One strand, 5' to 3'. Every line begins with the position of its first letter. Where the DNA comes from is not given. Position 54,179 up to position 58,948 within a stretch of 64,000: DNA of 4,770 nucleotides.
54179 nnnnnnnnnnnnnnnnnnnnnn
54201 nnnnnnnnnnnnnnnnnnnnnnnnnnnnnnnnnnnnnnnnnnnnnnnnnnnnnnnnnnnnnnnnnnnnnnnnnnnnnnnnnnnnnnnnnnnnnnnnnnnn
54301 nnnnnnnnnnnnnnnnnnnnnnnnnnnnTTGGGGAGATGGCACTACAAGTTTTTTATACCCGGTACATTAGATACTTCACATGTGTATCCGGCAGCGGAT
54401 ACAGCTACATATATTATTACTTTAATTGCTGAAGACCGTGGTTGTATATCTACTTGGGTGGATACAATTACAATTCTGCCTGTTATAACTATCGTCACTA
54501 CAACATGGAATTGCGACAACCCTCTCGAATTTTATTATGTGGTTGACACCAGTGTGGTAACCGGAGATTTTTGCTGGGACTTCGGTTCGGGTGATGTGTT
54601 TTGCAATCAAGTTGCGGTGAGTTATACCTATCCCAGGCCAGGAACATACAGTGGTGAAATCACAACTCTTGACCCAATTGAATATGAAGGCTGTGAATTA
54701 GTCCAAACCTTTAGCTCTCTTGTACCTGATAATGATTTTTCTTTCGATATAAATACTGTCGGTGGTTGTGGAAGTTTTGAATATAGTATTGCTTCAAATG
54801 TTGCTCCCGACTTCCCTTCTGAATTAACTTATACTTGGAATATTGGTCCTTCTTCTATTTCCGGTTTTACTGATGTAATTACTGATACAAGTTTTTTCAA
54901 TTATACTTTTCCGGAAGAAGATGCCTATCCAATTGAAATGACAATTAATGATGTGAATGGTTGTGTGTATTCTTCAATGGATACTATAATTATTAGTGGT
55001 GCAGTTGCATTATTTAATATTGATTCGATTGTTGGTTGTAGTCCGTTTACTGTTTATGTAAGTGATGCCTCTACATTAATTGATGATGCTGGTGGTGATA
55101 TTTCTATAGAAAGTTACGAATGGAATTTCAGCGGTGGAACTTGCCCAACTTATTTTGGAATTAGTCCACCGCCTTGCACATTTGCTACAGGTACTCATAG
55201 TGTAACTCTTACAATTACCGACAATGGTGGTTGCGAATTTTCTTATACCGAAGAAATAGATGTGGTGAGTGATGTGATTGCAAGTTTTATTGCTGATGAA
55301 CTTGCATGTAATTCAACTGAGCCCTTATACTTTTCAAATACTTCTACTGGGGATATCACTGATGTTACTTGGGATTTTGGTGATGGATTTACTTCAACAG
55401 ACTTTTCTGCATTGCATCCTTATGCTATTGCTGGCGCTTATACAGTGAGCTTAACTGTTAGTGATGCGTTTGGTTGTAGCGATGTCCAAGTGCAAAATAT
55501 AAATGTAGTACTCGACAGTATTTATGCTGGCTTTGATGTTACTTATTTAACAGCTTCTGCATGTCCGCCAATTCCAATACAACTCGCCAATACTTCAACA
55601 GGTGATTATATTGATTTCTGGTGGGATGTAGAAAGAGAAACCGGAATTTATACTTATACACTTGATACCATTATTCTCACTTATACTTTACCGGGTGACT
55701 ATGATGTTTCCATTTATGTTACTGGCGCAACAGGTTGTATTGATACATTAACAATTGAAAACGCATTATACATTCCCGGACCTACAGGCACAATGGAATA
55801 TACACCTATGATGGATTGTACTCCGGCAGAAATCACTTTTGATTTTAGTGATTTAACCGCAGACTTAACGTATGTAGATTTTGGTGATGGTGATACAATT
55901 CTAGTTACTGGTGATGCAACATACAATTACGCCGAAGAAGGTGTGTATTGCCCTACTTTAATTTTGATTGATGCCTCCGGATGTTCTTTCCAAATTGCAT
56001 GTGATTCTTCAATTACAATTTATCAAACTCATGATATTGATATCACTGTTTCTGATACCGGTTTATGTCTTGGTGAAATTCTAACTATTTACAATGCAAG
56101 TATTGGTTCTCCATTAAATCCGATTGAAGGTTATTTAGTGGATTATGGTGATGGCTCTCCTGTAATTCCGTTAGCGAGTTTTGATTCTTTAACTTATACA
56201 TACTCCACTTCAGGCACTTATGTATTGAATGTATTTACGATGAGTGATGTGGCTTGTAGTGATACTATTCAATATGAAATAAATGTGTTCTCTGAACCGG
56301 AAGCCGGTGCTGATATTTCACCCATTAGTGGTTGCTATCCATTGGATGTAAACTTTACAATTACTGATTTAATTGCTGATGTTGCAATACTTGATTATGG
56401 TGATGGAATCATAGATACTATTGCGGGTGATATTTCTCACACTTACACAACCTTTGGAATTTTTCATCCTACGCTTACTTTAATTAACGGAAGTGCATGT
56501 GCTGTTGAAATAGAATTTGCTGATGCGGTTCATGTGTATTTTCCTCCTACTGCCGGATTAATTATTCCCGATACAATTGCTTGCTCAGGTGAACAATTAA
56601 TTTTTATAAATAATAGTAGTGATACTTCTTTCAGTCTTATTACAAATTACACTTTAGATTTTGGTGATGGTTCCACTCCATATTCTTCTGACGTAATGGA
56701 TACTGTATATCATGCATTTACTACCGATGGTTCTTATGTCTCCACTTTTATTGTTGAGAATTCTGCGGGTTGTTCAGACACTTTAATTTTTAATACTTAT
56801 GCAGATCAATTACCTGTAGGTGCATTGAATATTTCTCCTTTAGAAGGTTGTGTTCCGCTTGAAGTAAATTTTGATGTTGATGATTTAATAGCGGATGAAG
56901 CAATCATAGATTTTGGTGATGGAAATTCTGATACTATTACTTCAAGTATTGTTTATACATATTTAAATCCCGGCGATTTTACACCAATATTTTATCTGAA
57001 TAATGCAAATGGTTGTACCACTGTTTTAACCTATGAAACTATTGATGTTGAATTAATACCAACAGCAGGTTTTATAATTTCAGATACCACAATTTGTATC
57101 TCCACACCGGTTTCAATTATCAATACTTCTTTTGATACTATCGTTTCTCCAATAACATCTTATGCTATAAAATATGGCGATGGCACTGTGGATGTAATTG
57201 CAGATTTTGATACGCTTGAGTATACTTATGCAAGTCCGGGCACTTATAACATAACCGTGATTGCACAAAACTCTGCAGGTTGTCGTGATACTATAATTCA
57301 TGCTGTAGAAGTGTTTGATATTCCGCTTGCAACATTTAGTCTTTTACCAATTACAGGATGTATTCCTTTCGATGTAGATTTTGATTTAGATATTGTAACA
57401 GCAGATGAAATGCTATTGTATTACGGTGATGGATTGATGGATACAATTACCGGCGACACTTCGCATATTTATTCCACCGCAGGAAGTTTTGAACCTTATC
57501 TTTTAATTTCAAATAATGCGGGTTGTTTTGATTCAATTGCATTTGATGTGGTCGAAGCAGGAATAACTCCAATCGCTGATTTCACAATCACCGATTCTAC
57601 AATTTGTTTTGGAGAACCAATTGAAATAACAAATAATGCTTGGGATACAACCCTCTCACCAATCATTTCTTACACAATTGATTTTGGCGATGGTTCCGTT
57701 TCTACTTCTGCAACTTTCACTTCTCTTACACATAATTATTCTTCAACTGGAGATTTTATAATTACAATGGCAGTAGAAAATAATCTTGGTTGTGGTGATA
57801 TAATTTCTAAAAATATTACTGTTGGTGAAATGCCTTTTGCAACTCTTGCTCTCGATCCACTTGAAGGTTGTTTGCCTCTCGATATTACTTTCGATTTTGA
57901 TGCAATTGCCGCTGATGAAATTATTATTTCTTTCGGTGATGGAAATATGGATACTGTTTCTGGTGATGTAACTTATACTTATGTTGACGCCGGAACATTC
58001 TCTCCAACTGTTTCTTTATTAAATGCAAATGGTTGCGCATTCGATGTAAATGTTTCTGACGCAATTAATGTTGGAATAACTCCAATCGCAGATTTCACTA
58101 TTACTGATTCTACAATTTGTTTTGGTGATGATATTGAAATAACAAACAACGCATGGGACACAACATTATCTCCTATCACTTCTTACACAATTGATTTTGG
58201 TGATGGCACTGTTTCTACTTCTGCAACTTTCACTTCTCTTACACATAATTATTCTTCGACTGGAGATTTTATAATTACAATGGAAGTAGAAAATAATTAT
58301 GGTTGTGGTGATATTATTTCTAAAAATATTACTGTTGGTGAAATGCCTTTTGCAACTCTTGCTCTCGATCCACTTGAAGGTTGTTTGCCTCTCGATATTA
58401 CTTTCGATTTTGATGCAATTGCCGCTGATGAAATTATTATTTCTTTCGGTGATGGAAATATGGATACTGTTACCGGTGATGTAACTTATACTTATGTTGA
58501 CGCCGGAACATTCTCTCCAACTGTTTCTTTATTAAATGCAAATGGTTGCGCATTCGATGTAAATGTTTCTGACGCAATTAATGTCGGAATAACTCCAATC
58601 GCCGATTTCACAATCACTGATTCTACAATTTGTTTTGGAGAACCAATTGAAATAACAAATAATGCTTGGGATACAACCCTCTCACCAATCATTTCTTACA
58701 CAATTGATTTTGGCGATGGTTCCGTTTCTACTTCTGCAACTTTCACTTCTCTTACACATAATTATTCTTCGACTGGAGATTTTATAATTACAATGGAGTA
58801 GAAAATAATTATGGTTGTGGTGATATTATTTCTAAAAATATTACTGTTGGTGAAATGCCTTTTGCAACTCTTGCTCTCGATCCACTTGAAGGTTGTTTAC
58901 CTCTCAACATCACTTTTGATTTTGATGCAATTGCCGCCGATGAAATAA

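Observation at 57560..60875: Very recent tandem amplification of a 513-bp PKD didomain unit, nested inside older diverged copies of the same unit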

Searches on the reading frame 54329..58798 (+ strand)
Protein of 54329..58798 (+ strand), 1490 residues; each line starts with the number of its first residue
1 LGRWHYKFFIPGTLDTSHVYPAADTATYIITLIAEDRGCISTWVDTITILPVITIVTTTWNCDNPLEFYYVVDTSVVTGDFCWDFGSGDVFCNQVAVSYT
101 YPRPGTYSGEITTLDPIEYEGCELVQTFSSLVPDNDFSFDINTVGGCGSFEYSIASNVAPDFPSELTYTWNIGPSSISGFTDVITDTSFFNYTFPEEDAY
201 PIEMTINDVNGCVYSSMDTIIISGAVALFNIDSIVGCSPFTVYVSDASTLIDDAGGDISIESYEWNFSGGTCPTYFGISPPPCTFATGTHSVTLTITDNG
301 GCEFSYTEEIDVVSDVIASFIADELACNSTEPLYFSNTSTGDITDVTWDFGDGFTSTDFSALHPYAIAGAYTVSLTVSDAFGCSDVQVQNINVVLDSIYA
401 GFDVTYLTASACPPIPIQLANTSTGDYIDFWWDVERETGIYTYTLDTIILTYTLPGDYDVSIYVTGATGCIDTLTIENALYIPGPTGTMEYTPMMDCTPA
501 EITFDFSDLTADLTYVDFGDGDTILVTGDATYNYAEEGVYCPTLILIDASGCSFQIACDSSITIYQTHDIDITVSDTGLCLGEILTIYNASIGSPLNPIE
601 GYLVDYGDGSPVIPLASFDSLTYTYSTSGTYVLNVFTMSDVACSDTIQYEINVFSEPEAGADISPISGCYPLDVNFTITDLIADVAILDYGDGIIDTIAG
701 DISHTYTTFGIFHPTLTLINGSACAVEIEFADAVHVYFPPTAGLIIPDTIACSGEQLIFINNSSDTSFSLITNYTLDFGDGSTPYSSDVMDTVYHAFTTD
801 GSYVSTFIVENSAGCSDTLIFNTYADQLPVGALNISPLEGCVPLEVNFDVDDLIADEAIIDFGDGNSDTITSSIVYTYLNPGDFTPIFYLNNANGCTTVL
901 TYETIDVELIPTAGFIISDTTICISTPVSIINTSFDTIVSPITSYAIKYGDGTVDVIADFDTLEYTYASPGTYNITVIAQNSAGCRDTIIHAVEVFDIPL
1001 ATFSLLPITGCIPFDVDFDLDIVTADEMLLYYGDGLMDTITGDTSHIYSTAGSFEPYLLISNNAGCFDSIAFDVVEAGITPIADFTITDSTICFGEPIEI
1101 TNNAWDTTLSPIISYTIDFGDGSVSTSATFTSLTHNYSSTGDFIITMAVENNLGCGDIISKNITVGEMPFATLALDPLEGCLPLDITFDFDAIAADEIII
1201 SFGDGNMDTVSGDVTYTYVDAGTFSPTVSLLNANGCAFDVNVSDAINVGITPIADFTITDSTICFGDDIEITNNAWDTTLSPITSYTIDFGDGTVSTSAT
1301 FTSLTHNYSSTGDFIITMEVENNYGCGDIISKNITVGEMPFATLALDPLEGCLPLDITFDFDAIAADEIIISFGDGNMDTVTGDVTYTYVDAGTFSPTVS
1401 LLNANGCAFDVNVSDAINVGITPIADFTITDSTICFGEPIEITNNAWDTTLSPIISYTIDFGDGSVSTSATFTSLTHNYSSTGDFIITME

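Call 16: search_protein_families(library=pfam, proteins=[window:54329-58798:+], max_evalue=0.01)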
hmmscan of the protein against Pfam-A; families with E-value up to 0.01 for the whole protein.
window:54329-58798:+ (1490 aa): 7 families
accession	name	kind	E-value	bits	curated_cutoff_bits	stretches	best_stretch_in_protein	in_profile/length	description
PF18911.6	PKD_4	-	1.1e-108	355.9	27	8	335-392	26-84/85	PKD domain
PF00801.26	PKD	-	4.9e-73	241.6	23.5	7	331-388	15-76/80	PKD domain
PF08329.16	ChitinaseA_N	-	2.5e-15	56.7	21.2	0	1268-1337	39-108/133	Chitinase A, N-terminal domain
PF25301.1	CUT_C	-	0.00011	22.5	30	0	1208-1242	40-73/125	Cuticlin C-terminal domain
PF00431.26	CUB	-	0.003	18.3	21.4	0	1234-1278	25-68/110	CUB domain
PF07495.19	Y_Y_Y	-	0.0088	16.4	26.6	0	944-982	11-49/65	Y_Y_Y domain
PF22716.1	SNaCT11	-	0.0093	16.7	27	0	1240-1283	21-64/164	Short NACHT-associated C-Terminal domain, family 11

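Call 17: search_protein_families(library=ncbifam, proteins=[window:54329-58798:+], max_evalue=0.01)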
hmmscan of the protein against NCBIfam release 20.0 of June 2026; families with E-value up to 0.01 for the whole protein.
window:54329-58798:+ (1490 aa): 2 families
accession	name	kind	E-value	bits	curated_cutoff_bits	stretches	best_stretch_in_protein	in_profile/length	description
TIGR00864.1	PCC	subfamily_domain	8.5e-24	82.1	1861.4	3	861-1156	1092-1382/2700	polycystin cation channel protein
TIGR00542.1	hxl6Piso_put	equivalog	0.00013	21.4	272.15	0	1234-1323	185-254/279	L-ribulose-5-phosphate 3-epimerase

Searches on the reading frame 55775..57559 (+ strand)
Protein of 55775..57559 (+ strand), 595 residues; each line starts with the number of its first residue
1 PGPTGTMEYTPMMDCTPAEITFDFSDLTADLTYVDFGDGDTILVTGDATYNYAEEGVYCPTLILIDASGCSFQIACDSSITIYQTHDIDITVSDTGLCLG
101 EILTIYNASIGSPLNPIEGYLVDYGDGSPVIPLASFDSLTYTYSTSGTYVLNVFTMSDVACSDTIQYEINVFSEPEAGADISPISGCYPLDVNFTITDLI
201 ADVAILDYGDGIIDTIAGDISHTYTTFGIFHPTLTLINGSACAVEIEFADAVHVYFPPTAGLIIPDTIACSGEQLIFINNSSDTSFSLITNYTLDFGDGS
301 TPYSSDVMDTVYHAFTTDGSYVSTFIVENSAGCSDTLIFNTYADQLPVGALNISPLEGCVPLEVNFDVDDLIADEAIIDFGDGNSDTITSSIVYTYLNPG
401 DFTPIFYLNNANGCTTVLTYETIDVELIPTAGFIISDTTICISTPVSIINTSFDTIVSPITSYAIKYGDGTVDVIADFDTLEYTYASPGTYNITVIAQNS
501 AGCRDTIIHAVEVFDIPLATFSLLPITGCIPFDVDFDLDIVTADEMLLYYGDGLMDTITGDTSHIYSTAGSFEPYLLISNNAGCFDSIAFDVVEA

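Call 62: find_related_loci(query=A2, collection=metagenome_contigs, flank=10000)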
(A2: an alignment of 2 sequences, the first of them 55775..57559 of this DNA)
Query A2 (595 aa) in metagenome_contigs; peptide patterns used: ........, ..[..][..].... (x = any residue, [..] = any of these).
96 stretches matched a pattern, but none encodes a relative of the query by tblastn (E <= 1e-3).
